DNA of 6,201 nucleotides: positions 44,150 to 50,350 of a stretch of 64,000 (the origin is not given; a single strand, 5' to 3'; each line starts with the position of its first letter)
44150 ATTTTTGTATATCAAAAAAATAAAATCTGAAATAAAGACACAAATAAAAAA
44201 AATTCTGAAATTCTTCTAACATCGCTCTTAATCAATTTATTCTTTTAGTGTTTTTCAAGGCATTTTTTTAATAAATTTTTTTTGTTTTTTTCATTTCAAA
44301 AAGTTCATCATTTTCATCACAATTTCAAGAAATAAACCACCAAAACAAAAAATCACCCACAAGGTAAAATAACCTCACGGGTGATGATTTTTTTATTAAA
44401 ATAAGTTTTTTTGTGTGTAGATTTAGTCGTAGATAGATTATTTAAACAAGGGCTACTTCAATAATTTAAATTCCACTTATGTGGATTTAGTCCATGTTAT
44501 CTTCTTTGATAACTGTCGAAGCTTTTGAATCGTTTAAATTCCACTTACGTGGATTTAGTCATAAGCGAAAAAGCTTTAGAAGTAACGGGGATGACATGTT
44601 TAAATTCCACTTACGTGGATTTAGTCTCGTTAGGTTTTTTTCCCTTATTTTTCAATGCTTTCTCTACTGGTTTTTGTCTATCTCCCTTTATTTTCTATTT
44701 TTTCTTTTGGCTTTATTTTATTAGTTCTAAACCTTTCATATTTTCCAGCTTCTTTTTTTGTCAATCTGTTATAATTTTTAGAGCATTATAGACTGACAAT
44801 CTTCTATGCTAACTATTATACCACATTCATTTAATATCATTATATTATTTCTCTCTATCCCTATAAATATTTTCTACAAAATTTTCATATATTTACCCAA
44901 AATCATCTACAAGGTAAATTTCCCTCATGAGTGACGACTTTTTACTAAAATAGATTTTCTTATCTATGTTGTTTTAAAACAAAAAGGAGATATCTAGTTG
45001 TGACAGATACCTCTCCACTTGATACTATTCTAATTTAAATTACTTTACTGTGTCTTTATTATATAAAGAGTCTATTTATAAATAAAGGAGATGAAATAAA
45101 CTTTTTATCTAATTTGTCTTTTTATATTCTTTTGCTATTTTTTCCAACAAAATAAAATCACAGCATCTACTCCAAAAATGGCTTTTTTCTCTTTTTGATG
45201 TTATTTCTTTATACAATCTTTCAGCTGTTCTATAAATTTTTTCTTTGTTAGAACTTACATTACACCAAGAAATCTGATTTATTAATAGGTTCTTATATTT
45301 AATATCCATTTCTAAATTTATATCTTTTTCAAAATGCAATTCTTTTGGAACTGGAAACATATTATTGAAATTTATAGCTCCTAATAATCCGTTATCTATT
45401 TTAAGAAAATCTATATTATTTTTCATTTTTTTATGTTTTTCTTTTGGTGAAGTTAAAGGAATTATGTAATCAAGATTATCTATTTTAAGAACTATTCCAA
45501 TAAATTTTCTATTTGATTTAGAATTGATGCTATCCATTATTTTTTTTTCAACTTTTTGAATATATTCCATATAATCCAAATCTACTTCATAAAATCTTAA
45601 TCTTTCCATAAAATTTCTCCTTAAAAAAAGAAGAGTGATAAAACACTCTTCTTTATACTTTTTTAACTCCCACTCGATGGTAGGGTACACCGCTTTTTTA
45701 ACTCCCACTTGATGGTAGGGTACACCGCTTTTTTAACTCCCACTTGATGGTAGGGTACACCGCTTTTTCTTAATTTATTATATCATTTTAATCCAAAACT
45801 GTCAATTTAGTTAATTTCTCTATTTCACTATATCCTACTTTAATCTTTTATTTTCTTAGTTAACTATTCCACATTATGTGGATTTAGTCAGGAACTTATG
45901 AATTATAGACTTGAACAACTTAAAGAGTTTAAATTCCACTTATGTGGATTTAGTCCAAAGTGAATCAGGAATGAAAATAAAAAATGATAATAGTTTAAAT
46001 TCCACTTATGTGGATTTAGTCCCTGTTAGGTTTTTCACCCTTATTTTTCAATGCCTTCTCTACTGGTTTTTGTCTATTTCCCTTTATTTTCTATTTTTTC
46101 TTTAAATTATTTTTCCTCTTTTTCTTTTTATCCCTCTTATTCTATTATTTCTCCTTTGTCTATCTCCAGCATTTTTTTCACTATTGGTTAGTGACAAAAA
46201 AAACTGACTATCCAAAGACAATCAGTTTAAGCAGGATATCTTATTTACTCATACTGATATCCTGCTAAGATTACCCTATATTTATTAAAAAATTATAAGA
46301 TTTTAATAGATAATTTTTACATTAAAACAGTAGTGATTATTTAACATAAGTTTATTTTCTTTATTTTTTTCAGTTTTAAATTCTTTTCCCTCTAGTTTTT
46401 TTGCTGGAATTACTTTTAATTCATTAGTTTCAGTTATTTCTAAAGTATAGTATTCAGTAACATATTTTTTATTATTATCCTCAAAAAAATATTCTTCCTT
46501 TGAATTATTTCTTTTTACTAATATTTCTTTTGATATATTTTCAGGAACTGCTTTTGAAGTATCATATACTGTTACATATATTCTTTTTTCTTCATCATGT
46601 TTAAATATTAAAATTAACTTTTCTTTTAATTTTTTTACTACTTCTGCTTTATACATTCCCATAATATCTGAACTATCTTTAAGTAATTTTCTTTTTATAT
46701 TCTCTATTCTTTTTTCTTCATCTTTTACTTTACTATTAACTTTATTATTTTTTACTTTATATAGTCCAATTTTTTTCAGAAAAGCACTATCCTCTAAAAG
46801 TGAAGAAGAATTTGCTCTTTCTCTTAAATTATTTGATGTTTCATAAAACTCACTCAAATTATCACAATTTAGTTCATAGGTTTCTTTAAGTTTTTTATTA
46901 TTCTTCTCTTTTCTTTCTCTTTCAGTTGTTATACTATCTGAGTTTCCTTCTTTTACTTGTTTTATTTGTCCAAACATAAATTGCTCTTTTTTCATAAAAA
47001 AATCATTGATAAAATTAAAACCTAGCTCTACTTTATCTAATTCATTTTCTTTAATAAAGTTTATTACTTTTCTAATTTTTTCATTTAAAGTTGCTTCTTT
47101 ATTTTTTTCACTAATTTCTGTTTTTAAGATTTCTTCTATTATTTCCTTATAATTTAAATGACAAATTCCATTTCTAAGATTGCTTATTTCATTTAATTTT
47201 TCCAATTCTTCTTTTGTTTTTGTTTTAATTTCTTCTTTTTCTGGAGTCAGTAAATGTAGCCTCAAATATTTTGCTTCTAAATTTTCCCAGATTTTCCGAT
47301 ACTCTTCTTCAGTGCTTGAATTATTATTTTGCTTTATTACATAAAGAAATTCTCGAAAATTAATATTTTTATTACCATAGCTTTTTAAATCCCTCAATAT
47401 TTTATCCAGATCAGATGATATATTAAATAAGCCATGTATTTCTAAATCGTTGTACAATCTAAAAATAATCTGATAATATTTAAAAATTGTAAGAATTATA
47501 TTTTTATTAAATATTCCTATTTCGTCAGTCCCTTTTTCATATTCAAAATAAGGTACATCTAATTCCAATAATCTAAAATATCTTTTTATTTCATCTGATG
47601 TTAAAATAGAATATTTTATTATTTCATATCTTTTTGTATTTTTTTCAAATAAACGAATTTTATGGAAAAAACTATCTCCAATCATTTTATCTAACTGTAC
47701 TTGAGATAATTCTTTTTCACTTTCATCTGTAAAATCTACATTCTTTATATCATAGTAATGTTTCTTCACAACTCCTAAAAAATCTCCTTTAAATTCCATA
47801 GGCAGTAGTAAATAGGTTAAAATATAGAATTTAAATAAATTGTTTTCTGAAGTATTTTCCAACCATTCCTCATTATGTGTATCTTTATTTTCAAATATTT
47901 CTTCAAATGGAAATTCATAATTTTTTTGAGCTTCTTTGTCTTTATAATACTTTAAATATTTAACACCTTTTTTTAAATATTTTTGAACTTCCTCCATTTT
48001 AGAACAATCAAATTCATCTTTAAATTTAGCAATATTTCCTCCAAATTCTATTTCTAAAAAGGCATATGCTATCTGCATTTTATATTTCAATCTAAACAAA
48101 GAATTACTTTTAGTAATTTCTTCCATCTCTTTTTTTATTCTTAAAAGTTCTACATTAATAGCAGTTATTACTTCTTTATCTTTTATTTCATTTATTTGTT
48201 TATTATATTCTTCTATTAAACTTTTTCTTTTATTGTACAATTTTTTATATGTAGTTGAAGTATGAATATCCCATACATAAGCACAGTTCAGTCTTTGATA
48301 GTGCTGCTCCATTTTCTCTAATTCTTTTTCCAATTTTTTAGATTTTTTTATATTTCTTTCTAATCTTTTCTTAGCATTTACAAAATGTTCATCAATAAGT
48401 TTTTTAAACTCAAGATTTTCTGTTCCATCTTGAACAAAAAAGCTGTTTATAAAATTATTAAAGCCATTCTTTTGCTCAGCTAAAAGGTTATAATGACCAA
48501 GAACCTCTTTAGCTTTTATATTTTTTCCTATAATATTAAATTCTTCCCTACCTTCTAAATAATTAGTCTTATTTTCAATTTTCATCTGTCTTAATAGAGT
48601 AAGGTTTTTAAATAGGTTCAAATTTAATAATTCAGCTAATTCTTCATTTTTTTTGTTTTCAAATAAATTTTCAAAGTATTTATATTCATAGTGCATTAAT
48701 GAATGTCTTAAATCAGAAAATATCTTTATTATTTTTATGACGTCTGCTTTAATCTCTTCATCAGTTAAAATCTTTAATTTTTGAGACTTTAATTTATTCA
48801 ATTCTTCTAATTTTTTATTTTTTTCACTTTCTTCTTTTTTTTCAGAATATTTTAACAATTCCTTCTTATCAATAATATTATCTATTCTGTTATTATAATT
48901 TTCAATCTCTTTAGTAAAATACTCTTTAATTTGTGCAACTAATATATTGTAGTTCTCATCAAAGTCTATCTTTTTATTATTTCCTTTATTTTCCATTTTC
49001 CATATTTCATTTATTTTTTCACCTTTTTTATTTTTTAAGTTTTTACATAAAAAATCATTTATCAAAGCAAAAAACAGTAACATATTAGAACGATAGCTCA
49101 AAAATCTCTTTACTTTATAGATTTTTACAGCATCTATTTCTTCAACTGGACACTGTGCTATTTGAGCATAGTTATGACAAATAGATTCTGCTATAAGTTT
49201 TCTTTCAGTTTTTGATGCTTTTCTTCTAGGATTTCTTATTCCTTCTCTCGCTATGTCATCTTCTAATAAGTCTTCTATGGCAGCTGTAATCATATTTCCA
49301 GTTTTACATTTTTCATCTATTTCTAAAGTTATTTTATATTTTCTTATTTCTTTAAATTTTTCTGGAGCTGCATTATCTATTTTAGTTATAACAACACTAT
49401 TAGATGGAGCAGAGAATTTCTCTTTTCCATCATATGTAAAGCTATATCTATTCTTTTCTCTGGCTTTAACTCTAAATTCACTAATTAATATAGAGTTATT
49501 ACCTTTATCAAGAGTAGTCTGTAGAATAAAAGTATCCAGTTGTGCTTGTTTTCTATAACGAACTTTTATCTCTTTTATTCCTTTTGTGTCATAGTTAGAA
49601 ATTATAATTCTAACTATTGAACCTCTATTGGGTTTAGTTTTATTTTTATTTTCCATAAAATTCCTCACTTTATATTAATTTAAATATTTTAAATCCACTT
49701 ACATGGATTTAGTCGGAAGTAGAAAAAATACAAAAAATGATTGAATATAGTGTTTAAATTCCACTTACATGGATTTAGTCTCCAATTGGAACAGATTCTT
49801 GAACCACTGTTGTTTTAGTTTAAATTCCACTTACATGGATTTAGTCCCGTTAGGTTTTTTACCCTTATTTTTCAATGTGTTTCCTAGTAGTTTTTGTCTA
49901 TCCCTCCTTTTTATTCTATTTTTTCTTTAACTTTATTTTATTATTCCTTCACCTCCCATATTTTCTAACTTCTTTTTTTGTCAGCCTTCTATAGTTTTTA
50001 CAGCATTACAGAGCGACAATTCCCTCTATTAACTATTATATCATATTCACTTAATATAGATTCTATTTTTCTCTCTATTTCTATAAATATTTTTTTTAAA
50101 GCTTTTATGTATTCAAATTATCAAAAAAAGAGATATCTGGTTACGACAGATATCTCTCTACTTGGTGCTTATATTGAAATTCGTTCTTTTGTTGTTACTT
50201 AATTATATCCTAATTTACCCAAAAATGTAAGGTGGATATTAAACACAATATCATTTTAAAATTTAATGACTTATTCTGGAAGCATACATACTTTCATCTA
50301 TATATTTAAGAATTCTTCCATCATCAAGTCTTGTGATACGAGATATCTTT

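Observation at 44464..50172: Cas13c-like type VI locus with three dispersed 3-repeat mini-arrays, each carrying its own copy of a conserved leader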

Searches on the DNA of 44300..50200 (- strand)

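Call 32: search_dna_similar(query=window:44300-50200:-, collection=plasmids, mode=near, max_rows=10)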
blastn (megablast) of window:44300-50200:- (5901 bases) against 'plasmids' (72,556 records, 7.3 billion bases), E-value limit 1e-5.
Records with a match: 1; places in all: 1; records where one place covers at least 80% of the query: 0.
Best place of each record, by identity: 90-95% 1.
By first word of the organism name: Fusobacterium 1.
By predicted mobility (MOB-suite, as given by PLSDB): mobilizable 1.
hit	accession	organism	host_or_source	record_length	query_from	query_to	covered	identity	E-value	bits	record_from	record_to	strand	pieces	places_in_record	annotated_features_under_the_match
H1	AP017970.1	Fusobacterium varium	Homo sapiens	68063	6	78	1%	90.5%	2e-16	97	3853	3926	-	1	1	none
